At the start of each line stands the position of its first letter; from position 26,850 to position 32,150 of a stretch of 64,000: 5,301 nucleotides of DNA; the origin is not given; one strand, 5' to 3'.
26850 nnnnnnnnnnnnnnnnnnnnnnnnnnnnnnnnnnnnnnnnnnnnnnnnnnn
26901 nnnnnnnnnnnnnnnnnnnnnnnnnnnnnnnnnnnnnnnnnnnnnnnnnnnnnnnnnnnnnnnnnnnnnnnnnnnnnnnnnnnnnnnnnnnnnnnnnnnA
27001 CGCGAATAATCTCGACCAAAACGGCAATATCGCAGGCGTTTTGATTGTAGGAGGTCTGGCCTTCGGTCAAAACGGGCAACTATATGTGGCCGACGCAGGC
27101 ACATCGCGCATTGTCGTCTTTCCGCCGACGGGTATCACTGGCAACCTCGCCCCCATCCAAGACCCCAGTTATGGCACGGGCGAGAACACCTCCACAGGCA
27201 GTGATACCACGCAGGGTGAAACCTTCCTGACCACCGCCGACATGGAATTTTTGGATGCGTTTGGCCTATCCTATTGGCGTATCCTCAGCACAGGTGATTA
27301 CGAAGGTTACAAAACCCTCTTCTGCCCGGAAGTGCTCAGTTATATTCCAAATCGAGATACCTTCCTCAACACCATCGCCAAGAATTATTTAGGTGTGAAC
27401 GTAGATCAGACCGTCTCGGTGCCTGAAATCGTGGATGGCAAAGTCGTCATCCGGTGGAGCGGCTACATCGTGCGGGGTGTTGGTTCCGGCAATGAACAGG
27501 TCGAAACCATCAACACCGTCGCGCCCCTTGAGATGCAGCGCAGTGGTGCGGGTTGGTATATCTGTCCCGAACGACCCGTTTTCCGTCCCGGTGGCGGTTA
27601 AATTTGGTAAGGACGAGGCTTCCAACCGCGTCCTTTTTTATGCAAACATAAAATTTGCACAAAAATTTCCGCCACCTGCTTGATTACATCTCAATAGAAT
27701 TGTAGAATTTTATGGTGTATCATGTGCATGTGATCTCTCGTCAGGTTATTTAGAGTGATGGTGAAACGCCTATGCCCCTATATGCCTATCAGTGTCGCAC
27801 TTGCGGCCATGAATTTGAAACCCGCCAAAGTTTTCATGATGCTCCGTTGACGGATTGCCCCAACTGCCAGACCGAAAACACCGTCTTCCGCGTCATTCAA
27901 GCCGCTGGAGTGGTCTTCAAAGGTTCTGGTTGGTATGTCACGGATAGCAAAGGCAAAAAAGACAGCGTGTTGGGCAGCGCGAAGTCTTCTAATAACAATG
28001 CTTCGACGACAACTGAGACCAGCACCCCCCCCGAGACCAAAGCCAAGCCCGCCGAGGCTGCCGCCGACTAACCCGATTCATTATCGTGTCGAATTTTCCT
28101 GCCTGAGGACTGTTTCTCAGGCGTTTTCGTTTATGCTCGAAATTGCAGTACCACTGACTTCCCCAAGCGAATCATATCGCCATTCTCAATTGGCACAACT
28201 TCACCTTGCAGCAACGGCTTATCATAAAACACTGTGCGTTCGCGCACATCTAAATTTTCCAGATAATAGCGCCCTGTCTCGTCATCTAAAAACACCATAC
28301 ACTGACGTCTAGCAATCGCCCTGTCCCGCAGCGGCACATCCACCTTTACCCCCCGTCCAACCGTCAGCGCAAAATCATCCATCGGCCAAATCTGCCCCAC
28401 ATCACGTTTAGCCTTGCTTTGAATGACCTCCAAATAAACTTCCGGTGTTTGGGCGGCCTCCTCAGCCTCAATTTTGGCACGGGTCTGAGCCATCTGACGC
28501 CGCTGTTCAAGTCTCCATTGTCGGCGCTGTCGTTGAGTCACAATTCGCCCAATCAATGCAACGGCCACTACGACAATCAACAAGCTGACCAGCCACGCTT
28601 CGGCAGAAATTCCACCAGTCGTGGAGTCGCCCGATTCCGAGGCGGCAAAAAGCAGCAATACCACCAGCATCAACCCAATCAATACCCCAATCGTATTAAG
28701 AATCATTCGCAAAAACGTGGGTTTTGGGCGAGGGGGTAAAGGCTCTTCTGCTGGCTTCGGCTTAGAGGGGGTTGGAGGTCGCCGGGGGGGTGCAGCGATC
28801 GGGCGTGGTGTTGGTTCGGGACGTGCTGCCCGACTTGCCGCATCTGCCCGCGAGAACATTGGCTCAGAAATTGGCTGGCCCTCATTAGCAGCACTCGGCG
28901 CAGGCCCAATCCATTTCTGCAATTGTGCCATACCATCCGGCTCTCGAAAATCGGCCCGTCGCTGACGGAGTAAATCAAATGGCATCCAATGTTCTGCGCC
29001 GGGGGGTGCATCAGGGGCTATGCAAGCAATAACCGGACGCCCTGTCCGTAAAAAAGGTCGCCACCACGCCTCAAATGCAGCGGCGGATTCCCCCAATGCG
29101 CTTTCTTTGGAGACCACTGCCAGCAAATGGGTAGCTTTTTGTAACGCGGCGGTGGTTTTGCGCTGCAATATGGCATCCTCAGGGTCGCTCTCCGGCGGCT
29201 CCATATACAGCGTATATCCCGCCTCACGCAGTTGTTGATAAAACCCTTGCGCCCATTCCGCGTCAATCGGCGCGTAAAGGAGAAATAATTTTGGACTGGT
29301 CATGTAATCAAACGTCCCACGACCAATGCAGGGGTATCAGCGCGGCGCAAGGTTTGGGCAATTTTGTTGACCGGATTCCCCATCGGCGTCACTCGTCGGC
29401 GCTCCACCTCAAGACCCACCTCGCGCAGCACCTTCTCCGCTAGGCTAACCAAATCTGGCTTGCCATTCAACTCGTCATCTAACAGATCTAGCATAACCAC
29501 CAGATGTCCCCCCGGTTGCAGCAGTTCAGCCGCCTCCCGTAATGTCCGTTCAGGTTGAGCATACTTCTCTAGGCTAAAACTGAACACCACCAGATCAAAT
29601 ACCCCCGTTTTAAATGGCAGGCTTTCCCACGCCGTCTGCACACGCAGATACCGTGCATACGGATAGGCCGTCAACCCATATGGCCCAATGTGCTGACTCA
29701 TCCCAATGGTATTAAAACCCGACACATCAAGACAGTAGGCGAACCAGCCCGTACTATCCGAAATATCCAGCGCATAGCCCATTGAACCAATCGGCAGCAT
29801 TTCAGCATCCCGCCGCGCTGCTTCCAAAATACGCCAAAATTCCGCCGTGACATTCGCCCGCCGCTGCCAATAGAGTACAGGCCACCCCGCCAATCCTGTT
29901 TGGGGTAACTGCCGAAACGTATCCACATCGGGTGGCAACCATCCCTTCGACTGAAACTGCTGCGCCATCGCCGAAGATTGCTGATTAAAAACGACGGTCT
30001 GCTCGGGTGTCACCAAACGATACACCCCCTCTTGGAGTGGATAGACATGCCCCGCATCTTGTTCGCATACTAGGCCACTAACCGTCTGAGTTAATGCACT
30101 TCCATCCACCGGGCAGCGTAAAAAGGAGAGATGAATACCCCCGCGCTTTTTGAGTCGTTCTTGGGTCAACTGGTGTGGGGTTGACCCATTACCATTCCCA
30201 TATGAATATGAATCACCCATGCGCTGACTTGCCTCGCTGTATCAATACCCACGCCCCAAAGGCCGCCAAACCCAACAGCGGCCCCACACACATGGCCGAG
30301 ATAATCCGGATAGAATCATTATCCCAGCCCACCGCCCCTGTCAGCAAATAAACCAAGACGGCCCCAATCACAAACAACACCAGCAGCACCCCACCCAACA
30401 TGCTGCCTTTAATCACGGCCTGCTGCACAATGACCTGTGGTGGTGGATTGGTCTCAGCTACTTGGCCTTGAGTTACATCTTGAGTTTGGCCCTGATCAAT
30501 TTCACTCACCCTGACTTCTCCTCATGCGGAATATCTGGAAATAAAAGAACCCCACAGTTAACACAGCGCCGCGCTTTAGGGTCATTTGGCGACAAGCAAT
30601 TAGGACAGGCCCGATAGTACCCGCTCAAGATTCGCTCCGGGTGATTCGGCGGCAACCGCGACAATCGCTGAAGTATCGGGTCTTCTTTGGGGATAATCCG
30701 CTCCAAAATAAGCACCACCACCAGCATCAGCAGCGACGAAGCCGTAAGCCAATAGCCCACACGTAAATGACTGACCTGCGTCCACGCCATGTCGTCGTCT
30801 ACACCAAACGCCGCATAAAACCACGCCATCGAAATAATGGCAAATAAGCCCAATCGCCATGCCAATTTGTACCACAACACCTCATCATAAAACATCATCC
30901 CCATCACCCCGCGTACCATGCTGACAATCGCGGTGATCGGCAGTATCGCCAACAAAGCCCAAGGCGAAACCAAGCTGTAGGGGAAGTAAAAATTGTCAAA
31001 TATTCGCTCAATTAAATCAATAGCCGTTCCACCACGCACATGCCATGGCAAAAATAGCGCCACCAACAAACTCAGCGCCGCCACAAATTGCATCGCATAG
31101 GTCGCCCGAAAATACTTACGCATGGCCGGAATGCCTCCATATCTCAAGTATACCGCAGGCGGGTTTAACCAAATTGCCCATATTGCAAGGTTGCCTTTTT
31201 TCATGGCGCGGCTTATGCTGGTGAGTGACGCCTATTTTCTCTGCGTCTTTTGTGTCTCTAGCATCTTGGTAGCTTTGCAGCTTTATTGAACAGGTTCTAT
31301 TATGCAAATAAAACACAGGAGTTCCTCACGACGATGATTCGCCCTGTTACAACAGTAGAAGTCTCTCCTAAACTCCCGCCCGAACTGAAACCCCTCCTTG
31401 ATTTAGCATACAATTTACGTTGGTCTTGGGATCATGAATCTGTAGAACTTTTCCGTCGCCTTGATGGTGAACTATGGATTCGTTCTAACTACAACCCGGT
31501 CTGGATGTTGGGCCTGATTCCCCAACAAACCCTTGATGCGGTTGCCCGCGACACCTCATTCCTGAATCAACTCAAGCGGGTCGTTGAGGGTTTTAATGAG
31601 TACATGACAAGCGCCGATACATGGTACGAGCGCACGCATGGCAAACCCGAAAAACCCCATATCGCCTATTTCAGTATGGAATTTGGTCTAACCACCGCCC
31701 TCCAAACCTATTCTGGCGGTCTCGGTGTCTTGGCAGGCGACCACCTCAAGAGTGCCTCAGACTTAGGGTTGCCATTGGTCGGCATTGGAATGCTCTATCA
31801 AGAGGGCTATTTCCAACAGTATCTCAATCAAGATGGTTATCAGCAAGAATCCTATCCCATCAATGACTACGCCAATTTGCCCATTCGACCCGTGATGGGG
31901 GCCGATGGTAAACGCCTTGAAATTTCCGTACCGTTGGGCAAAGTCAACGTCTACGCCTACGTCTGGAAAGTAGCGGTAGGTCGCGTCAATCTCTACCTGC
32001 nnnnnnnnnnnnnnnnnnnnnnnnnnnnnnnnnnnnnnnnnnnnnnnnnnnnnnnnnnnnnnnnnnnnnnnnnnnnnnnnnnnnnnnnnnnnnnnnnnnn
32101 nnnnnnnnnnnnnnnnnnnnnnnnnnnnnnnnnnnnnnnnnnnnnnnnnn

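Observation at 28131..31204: Translationally coupled four-gene operon: zinc-ribbon membrane protein, small membrane protein, atypical Trm112-like methyltransferase, and a TIR-like/2TM/FHA-like protein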

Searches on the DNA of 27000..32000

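Call 84: search_rna_families(source=window, start=27000, end=32000, threshold=gathering)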
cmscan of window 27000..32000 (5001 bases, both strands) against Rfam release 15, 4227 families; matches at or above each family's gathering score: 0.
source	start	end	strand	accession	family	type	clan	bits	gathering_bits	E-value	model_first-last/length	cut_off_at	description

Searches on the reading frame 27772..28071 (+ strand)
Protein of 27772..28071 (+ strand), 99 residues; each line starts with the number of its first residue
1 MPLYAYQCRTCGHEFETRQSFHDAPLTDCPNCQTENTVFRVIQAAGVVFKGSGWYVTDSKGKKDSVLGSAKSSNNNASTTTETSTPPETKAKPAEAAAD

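Call 35: search_protein_families(library=pfam, proteins=[window:27772-28071:+], max_evalue=0.001)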
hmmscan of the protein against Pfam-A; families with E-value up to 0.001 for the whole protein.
window:27772-28071:+ (99 aa): 2 families
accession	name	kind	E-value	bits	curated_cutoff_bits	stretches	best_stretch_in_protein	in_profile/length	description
PF09723.15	Zn_ribbon_8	-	1.3e-15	57.6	34.4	1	1-37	1-37/41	Zinc ribbon domain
PF01096.23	Zn_ribbon_TFIIS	-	0.00078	19.7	21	0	28-43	2-17/39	Transcription factor S-II (TFIIS)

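Call 76: search_protein_families(library=padloc, proteins=[window:27772-28071:+], max_evalue=0.001)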
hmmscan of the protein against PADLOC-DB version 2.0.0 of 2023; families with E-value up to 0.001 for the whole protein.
window:27772-28071:+ (99 aa): 0 families
